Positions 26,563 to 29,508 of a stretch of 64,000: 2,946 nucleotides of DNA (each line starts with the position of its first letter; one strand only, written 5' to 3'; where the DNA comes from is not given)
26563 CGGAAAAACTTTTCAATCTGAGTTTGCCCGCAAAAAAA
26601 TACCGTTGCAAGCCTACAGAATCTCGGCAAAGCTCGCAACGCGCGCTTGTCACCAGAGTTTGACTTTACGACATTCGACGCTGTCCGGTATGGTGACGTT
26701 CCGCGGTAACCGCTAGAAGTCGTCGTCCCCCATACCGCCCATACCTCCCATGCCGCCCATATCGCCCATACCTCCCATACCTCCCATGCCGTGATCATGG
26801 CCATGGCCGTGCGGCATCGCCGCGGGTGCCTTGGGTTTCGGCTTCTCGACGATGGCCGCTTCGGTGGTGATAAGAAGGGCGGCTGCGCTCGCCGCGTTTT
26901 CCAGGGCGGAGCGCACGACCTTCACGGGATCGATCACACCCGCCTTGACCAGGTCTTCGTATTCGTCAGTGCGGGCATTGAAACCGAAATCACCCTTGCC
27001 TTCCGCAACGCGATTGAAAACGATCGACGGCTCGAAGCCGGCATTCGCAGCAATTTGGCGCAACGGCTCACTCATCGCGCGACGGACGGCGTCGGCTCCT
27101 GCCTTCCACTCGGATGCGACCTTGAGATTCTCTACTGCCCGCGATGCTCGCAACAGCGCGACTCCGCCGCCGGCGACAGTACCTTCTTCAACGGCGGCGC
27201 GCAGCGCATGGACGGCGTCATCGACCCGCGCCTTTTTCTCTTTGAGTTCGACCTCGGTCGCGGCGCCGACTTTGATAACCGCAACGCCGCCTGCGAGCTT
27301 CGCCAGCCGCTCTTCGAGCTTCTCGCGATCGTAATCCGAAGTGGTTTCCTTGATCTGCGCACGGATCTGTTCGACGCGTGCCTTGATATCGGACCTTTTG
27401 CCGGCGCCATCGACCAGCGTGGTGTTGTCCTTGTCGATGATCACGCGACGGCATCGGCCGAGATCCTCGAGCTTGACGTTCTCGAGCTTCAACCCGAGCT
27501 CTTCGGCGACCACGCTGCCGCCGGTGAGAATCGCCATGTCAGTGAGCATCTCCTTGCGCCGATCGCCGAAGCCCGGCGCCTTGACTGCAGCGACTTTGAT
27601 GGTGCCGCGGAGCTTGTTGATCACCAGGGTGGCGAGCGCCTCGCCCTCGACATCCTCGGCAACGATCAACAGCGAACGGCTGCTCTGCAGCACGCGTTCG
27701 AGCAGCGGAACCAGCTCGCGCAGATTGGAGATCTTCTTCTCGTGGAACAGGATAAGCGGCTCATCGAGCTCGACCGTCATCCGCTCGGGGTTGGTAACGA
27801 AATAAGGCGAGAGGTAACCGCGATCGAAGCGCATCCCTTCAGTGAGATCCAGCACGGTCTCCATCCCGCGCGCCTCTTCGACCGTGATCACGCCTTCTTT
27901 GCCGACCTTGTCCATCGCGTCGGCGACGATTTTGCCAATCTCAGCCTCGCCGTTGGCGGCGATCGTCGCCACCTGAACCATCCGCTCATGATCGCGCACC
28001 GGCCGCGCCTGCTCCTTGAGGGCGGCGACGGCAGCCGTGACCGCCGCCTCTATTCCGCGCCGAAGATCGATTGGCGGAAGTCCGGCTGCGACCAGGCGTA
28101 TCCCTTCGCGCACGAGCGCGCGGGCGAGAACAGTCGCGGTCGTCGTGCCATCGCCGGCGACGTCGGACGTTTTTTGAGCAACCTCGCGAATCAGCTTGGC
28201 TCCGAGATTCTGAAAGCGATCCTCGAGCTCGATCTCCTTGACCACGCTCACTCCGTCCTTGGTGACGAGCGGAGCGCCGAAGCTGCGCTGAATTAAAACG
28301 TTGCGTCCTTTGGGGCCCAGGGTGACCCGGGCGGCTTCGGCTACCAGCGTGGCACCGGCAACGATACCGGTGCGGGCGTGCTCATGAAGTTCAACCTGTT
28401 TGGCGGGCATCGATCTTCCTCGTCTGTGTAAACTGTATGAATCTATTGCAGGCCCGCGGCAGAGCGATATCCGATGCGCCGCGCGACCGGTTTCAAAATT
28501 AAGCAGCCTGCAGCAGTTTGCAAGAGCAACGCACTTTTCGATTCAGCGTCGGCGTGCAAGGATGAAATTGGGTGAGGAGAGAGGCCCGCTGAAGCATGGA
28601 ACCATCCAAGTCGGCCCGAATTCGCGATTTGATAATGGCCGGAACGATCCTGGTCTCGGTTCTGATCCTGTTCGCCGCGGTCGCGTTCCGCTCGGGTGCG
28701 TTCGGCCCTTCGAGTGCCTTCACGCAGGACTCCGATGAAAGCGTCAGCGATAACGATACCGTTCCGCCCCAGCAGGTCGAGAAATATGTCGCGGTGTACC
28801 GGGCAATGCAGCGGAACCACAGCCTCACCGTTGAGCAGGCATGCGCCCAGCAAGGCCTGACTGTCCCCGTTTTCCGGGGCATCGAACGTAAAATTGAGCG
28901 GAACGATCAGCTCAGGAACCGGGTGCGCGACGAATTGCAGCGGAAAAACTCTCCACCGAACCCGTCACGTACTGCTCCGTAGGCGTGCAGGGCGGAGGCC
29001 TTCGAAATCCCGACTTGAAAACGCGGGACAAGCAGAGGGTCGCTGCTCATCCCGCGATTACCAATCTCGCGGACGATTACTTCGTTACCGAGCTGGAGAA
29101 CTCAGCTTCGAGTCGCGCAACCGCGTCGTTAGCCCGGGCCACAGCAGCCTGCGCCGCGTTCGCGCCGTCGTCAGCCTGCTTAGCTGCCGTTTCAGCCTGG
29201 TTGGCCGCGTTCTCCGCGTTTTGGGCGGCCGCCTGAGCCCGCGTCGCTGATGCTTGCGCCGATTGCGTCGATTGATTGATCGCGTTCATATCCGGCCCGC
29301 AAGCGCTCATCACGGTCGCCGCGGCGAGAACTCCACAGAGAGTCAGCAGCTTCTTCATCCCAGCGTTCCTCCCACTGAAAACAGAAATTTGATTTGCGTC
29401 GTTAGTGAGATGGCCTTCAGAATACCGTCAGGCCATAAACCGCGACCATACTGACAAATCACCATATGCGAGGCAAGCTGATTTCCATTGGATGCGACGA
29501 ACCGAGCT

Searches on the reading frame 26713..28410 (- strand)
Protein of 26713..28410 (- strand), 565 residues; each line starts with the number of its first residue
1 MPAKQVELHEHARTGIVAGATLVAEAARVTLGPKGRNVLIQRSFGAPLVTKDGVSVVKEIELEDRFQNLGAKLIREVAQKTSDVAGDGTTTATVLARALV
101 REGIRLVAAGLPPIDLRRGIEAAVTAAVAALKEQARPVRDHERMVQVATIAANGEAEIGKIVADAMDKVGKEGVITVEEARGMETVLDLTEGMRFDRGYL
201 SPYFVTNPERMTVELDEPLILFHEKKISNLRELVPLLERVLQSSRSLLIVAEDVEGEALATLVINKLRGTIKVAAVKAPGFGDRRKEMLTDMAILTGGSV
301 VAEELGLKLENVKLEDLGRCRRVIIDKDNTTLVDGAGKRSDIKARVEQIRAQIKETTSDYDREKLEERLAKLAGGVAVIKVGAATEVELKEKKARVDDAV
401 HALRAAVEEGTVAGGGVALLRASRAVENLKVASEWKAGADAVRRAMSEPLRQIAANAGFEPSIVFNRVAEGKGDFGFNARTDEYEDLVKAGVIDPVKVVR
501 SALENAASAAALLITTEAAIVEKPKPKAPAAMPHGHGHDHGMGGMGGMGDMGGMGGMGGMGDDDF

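Call 7: search_protein_families(library=pfam, proteins=[window:26713-28410:-], max_evalue=0.01)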
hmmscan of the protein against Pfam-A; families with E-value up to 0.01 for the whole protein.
window:26713-28410:- (565 aa): 1 family
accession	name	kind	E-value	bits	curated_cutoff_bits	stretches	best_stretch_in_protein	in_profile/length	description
PF00118.29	Cpn60_TCP1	-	2.4e-74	251.3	34.3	1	23-523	1-489/490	TCP-1/cpn60 chaperonin family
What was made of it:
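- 26713..28410 (-): Orphan GroEL paralogue with no adjacent GroES gene. Pfam Cpn60_TCP1 at E 2.4e-74 (call 7).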

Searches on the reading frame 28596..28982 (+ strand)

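Call 88: search_protein_families(library=pfam, proteins=[window:28596-28982:+], max_evalue=0.001)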
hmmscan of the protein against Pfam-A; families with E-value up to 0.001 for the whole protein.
window:28596-28982:+ (128 aa): 1 family
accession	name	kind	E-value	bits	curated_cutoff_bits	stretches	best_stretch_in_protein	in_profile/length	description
PF13767.11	DUF4168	-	0.00011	23.6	25.8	1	49-110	34-95/95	Domain of unknown function (DUF4168)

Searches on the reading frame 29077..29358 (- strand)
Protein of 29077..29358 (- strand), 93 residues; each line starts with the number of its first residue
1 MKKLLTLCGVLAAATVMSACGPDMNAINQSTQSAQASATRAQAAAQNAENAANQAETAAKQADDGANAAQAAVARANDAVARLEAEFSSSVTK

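Call 58: search_solved_structures(query=window:29077-29358:-, max_evalue=1)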
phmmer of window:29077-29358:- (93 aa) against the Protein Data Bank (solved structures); distinct sequences matched with E-value up to 1: 2.
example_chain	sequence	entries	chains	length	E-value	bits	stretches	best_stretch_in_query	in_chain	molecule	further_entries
2pro_A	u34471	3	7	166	0.39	14.9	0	30-81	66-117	ALPHA-LYTIC PROTEASE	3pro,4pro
1psm_A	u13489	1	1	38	0.65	14.2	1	40-68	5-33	SPAM-H1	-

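Call 59: search_protein_families(library=ncbifam, proteins=[window:29077-29358:-], max_evalue=0.1)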
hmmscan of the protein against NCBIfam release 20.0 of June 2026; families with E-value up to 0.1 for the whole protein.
window:29077-29358:- (93 aa): 10 families
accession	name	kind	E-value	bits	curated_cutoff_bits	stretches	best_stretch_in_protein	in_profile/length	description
NF040598.1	Ala_zip_lipo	subfamily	1.9e-08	34.7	43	1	3-83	1-83/90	Lpp/OprI family alanine-zipper lipoprotein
NF040528.1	SP_0198_lipo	equivalog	0.0027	17.6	100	1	2-66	1-65/144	SP_0198 family lipoprotein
NF041193.1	lipo_SP0191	subfamily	0.0031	17.6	75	1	1-84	1-82/190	SP0191 family lipoprotein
NF046038.1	NGK_0946_fam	subfamily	0.0056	17.1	45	1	1-72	1-78/102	NGK_0946 family protein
NF041941.1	lipo_FMN_PplA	exception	0.0065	15.7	325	1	1-54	2-56/302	extracellular electron transfer flavoprotein PplA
NF011042.0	PRK14472.1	equivalog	0.017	15.1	198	1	19-67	39-87/175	F0F1 ATP synthase subunit B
TIGR04320.1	Surf_Exclu_PgrA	domain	0.018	14.4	70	1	24-84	258-335/360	SEC10/PgrA surface exclusion domain-containing protein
NF010381.0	PRK13808.1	equivalog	0.024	14.1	426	1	2-81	169-250/335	adenylate kinase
NF047408.1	SA0632_fam_LP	equivalog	0.042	13.5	70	1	1-44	1-44/68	SA0632 family lipoprotein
NF002572.0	PRK02224.1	equivalog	0.068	11.4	1087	1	25-89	331-395/888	DNA double-strand break repair ATPase Rad50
